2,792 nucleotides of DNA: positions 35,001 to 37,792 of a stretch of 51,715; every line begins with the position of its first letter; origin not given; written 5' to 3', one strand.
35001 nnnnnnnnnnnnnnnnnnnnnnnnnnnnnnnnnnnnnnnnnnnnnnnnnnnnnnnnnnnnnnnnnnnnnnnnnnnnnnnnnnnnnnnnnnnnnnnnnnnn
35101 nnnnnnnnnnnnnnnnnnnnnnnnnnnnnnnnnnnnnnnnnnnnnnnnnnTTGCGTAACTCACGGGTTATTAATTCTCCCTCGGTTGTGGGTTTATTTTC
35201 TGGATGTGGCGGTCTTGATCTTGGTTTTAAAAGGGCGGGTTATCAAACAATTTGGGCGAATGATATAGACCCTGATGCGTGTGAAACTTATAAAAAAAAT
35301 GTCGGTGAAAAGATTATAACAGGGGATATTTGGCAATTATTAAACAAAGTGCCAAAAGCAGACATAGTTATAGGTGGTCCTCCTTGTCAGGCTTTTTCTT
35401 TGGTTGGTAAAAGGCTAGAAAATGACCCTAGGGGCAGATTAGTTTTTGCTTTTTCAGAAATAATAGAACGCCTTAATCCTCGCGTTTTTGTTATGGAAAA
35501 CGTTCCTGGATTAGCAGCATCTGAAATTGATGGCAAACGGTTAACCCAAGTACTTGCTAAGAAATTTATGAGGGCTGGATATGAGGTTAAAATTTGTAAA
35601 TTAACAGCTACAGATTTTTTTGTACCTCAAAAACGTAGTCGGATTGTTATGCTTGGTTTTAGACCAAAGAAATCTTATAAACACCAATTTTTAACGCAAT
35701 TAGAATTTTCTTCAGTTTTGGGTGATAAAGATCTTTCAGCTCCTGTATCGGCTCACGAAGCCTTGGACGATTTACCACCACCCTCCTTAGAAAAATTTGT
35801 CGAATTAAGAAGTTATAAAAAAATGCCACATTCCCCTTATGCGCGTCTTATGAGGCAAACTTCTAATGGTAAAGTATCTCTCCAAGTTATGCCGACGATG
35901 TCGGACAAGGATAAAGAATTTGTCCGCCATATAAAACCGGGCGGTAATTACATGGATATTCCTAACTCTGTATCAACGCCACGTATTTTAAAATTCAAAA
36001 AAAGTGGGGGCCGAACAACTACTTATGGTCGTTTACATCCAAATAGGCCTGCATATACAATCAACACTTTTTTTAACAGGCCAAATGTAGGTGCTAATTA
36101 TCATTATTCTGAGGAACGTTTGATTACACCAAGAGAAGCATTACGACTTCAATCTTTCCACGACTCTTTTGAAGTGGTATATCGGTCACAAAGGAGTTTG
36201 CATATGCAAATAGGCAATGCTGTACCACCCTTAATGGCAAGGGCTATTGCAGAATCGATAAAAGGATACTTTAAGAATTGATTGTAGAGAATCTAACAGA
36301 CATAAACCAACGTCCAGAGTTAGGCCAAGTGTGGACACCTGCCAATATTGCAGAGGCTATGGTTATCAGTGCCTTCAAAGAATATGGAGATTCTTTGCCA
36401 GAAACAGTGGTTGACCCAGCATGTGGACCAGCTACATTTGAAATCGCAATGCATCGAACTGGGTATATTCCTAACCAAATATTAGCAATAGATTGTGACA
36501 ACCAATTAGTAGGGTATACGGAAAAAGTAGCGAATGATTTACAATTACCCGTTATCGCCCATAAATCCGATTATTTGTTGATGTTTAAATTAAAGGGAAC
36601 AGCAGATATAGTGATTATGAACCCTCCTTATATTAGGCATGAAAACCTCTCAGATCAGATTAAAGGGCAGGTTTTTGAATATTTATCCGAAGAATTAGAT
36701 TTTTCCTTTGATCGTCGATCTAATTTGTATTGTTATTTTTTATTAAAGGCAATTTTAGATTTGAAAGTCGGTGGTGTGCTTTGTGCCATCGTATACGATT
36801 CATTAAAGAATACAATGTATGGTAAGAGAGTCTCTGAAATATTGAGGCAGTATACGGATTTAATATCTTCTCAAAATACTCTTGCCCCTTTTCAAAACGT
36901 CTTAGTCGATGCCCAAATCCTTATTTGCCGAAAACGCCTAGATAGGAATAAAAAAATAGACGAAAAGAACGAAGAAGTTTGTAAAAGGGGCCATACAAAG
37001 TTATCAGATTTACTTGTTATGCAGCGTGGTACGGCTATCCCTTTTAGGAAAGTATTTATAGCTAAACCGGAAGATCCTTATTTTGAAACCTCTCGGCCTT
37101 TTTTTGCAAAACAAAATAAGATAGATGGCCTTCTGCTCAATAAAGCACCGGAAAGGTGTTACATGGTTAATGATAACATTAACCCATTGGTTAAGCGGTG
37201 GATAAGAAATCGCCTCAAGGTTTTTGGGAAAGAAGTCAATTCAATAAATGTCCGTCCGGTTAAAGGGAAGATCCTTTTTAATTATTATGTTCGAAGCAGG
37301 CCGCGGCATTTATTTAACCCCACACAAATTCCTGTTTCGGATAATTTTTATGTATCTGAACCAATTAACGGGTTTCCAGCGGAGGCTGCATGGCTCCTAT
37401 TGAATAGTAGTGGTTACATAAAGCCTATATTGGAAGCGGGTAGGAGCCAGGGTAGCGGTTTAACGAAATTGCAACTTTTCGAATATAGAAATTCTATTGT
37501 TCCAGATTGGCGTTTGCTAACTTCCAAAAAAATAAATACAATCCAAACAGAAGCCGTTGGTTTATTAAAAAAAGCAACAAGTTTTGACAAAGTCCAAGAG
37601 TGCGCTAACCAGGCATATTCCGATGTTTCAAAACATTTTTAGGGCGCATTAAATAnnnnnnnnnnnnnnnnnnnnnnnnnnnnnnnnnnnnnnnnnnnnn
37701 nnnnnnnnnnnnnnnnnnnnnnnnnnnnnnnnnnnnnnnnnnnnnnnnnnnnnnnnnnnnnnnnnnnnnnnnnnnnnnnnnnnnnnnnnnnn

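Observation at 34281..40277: XRE repressor and ImmA/IrrE protease co-operonic with an m5C methylase, an N6A methylase and a nuclease-methylase fusion: a candidate protease-gated restriction/defence system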

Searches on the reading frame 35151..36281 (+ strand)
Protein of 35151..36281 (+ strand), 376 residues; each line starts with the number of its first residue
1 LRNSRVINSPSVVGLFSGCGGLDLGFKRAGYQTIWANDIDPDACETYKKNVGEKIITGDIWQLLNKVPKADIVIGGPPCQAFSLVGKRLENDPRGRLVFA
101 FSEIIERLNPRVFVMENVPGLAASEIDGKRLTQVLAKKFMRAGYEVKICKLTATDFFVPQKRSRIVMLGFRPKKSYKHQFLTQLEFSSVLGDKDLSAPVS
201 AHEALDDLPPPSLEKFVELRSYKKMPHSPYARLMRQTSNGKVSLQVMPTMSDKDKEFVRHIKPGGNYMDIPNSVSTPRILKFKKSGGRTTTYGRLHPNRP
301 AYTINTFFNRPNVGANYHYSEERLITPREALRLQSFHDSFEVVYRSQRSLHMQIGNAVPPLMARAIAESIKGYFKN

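Call 3: search_protein_families(library=pfam, proteins=[window:35151-36281:+], max_evalue=0.01)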
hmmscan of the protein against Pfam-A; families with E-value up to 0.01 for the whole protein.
window:35151-36281:+ (376 aa): 2 families
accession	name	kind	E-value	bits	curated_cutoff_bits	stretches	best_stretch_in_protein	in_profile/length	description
PF00145.23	DNA_methylase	-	7.3e-68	229.8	22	1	12-371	3-323/324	C-5 cytosine-specific DNA methylase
PF09445.16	Methyltransf_15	-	0.0095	16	22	0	12-78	4-80/165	RNA cap guanine-N2 methyltransferase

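Call 6: search_protein_families(library=padloc, proteins=[window:35151-36281:+], max_evalue=0.01)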
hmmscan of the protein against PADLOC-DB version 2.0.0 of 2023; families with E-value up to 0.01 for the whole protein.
window:35151-36281:+ (376 aa): 63 families (the best 25 are shown)
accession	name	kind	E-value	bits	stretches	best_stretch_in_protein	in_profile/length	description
PDLC03378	MTase_II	-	1.4e-92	308.7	1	10-375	3-331/344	Type II methyltransferase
PDLC03234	MTase_II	-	1.7e-85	285.6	1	11-374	6-366/375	Type II methyltransferase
PDLC03237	MTase_II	-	2.7e-80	268.6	2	241-374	654-791/1036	Type II methyltransferase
PDLC03326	MTase_II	-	9.5e-77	256.9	1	10-371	5-373/412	Type II methyltransferase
PDLC00033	DruM2|DruM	-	4.5e-73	244.7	1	11-375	23-365/368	DNA cytosine methylase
PDLC03272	MTase_II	-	1.5e-66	223.2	1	7-373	72-389/407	Type II methyltransferase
PDLC03381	MTase_II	-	1.1e-54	184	2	250-371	17-142/396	Type II methyltransferase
PDLC00026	DruM2|DruM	-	2.8e-53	179.6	1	9-371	4-315/336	DNA cytosine methylase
PDLC00027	DruM2|DruM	-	4.4e-53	178.9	2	11-210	13-211/361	DNA cytosine methylase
PDLC00031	DruM2|DruM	-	4.2e-51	172.2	2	11-218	13-219/361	DNA cytosine methylase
PDLC02649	DrmMII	-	1e-48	164.4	3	59-210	103-249/422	DrmMII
PDLC00030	DruM2|DruM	-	2.4e-48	163.2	1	8-374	4-364/380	DNA cytosine methylase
PDLC02648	DrmMII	-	4e-46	155.8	1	12-370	24-447/468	DrmMII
PDLC02650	DrmMII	-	2.3e-45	153.3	3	11-123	10-138/435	DrmMII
PDLC03232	MTase_II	-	4.1e-45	152.4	2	63-373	126-459/465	Type II methyltransferase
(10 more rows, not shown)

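Call 7: search_protein_families(library=ncbifam, proteins=[window:35151-36281:+], max_evalue=0.01)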
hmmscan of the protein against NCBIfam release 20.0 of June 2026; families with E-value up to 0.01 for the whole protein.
window:35151-36281:+ (376 aa): 3 families
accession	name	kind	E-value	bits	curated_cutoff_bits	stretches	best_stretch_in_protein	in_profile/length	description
TIGR00675.1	dcm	superfamily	3.3e-63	214.3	100.65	1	12-370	1-329/329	DNA (cytosine-5-)-methyltransferase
NF007772.0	PRK10458.1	subfamily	2.1e-16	59.6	710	1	64-180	164-296/472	DNA cytosine methylase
NF047732.1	tRNAMtaseTrm5bMeth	equivalog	0.0035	16.4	500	1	9-72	199-260/337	tRNA (guanine(37)-N1)-methyltransferase Trm5b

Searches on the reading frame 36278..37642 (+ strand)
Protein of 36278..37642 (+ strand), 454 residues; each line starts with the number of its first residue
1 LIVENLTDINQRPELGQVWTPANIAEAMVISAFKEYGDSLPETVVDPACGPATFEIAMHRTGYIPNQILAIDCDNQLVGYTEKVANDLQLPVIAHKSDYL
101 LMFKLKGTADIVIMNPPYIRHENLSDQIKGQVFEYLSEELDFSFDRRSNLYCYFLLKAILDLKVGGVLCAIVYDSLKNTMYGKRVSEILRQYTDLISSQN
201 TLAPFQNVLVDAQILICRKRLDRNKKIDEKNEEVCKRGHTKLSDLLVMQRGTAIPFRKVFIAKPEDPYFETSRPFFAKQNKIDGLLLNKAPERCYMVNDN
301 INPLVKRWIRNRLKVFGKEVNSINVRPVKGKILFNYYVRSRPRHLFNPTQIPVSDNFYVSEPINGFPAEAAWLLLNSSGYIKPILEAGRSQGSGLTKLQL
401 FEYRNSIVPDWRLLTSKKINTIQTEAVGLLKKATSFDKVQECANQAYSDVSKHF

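Call 3: search_protein_families(library=pfam, proteins=[window:36278-37642:+], max_evalue=0.01)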
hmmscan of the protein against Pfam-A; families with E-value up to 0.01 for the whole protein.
window:36278-37642:+ (454 aa): 4 families
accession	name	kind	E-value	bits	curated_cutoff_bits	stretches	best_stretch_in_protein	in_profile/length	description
PF07669.17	Eco57I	-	1.6e-12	48.3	25.3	1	102-189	68-153/171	Eco57I restriction-modification methylase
PF02384.22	N6_Mtase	-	1.2e-05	25.3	20.4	0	13-60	23-66/311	N-6 DNA Methylase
PF02475.24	TRM5-TYW2_MTfase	-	0.0022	18.4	28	1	19-128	19-124/164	TRM5/TYW2 methyltransferase domain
PF05175.20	MTS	-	0.0023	18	23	1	40-134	31-124/170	Methyltransferase small domain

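Call 6: search_protein_families(library=padloc, proteins=[window:36278-37642:+], max_evalue=0.01)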
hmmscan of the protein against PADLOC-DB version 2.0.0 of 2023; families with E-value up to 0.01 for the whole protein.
window:36278-37642:+ (454 aa): 34 families (the best 25 are shown)
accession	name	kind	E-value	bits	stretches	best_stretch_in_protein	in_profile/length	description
PDLC03366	MTase_II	-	8.9e-25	85.4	2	10-225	17-225/568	Type II methyltransferase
PDLC03267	MTase_II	-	3.3e-16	57.3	1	16-229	14-227/539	Type II methyltransferase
PDLC03248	MTase_II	-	4.4e-16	56.7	1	10-228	4-205/521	Type II methyltransferase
PDLC03222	MTase_II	-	3.2e-13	47.1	1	8-204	125-319/602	Type II methyltransferase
PDLC04134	mad2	-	3.9e-13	47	1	4-221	259-447/492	mads_2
PDLC03347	MTase_II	-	4.1e-11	40.3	1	14-185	7-165/488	Type II methyltransferase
PDLC03226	MTase_II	-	9e-11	39.1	1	7-197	8-211/579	Type II methyltransferase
PDLC03331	MTase_II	-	3e-10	37.4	1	10-218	24-226/541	Type II methyltransferase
PDLC03282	MTase_II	-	1.9e-09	35.3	1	15-184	13-150/386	Type II methyltransferase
PDLC03596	REase_MTase_IIG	-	6.6e-09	32.3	1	88-225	690-825/1148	Type IIG restriction enzyme-methyltransferase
PDLC03313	MTase_II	-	8.3e-09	32.5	1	95-222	132-257/563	Type II methyltransferase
PDLC03719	oMTase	-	2.3e-08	31.5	1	8-189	18-182/387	orphan methyltransferase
PDLC03612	REase_MTase_IIG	-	2.7e-08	30.4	1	110-234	808-932/1247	Type IIG restriction enzyme-methyltransferase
PDLC03245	MTase_II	-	6.1e-08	29.6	1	101-247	151-298/577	Type II methyltransferase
PDLC03609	REase_MTase_IIG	-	8.1e-08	28.5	1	99-224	549-668/1066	Type IIG restriction enzyme-methyltransferase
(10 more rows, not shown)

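Call 7: search_protein_families(library=ncbifam, proteins=[window:36278-37642:+], max_evalue=0.01)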
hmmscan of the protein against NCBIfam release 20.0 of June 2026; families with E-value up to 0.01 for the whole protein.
window:36278-37642:+ (454 aa): 4 families
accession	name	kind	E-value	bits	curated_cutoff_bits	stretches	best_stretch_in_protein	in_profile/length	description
TIGR03534.1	RF_mod_PrmC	equivalog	1.1e-07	31.5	199.1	1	25-125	73-173/253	peptide chain release factor N(5)-glutamine methyltransferase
TIGR02987.1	met_A_Alw26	exception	2.7e-06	26.4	353.5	1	16-128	4-132/523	Alw26I/Eco31I/Esp3I family type II restriction adenine-specific DNA-methyltransferase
TIGR00536.1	hemK_fam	subfamily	8.3e-06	25.1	115.5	1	57-130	129-203/286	HemK family protein methyltransferase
NF011529.0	PRK14968.1-3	equivalog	0.0033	16.9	162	1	17-128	15-117/198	putative methyltransferase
